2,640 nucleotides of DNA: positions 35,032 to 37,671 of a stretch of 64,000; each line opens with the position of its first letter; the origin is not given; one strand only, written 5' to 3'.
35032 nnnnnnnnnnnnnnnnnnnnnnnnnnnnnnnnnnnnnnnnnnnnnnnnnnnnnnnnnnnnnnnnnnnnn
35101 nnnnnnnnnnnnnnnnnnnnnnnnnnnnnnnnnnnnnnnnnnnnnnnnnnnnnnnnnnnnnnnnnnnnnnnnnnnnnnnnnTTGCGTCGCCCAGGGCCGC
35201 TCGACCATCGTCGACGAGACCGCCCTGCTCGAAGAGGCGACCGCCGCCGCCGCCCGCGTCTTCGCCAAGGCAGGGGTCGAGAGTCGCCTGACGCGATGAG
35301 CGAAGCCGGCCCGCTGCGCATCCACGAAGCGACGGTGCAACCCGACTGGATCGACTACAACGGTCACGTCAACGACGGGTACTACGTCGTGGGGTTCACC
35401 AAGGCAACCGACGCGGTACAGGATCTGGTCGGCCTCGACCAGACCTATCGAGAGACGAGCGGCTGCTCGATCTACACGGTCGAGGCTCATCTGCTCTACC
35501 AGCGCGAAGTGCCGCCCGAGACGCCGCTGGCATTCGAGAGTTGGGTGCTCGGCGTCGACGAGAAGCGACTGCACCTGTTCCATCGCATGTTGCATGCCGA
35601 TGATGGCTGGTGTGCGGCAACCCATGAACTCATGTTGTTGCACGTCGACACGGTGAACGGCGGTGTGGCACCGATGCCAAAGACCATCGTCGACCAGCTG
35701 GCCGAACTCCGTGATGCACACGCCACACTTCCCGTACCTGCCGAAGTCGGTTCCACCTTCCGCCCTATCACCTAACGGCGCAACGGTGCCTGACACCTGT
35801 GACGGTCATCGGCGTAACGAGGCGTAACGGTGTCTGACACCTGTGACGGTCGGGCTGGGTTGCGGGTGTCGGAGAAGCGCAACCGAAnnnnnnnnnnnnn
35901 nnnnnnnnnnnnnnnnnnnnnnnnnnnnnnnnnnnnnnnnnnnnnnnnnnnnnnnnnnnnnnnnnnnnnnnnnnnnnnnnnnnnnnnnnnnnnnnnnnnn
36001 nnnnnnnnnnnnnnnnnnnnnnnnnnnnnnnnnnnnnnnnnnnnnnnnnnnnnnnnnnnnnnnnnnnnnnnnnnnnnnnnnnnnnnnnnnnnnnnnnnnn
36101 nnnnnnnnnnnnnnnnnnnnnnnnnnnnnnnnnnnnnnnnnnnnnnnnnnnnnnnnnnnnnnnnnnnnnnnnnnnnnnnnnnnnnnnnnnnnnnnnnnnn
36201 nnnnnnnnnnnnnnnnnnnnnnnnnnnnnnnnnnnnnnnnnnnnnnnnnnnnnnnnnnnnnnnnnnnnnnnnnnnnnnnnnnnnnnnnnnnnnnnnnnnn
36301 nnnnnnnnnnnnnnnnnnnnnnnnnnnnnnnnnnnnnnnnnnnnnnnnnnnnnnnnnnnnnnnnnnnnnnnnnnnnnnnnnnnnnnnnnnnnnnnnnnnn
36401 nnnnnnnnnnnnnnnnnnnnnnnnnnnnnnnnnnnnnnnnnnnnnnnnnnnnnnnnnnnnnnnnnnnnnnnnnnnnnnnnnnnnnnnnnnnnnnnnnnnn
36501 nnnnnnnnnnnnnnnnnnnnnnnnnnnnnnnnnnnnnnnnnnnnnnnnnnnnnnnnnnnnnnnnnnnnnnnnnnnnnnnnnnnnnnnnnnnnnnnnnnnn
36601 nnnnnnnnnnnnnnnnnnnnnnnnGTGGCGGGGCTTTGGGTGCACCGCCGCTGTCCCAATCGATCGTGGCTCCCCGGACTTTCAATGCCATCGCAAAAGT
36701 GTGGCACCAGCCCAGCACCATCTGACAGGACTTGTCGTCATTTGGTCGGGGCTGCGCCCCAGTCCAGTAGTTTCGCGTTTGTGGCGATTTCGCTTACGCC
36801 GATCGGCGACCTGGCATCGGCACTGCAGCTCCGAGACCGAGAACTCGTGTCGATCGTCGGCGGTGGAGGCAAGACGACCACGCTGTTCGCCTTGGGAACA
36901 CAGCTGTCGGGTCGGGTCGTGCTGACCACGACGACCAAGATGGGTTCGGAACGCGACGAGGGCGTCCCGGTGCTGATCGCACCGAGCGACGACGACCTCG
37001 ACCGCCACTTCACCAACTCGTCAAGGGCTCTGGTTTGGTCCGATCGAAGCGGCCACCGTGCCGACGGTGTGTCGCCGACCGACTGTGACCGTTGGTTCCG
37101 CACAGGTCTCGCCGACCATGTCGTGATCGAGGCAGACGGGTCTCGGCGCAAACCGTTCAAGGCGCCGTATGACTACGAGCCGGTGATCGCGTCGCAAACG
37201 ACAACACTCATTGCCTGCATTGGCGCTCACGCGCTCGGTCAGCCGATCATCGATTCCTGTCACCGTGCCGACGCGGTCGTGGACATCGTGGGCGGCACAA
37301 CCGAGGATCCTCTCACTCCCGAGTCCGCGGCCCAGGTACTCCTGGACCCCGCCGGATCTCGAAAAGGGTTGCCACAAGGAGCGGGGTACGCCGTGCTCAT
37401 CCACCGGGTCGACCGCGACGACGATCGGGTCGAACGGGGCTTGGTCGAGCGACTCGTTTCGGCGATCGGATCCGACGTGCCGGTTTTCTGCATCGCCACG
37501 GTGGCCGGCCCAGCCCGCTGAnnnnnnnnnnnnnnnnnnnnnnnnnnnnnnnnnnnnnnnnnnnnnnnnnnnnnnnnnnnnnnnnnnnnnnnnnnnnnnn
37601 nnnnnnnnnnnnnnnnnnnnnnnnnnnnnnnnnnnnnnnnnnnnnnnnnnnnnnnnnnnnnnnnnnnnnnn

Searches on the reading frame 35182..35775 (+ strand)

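Call 19: search_protein_families(library=pfam, proteins=[window:35182-35775:+], max_evalue=0.001)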
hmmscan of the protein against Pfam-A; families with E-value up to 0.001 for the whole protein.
window:35182-35775:+ (197 aa): 1 family
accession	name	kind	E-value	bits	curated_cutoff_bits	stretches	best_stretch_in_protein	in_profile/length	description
PF13279.12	4HBT_2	-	4.3e-26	92.2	25.5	1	52-173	1-122/122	Thioesterase-like superfamily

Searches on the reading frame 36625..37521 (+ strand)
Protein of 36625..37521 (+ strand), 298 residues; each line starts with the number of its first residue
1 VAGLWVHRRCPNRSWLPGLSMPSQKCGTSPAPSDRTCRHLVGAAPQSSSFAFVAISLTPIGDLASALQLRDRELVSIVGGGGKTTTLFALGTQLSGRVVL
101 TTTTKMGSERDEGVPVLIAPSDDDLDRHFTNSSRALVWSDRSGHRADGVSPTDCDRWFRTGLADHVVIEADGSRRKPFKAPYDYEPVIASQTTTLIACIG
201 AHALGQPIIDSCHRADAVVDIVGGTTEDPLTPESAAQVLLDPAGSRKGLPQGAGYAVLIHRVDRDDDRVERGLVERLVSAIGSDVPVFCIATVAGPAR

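Call 21: search_protein_families(library=pfam, proteins=[window:36625-37521:+], max_evalue=0.001)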
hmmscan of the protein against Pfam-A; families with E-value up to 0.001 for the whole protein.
window:36625-37521:+ (298 aa): 1 family
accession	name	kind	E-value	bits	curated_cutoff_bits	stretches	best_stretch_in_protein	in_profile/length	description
PF19842.5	YqeC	-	3.1e-34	118.7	27.6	1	75-215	1-144/145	YqeC protein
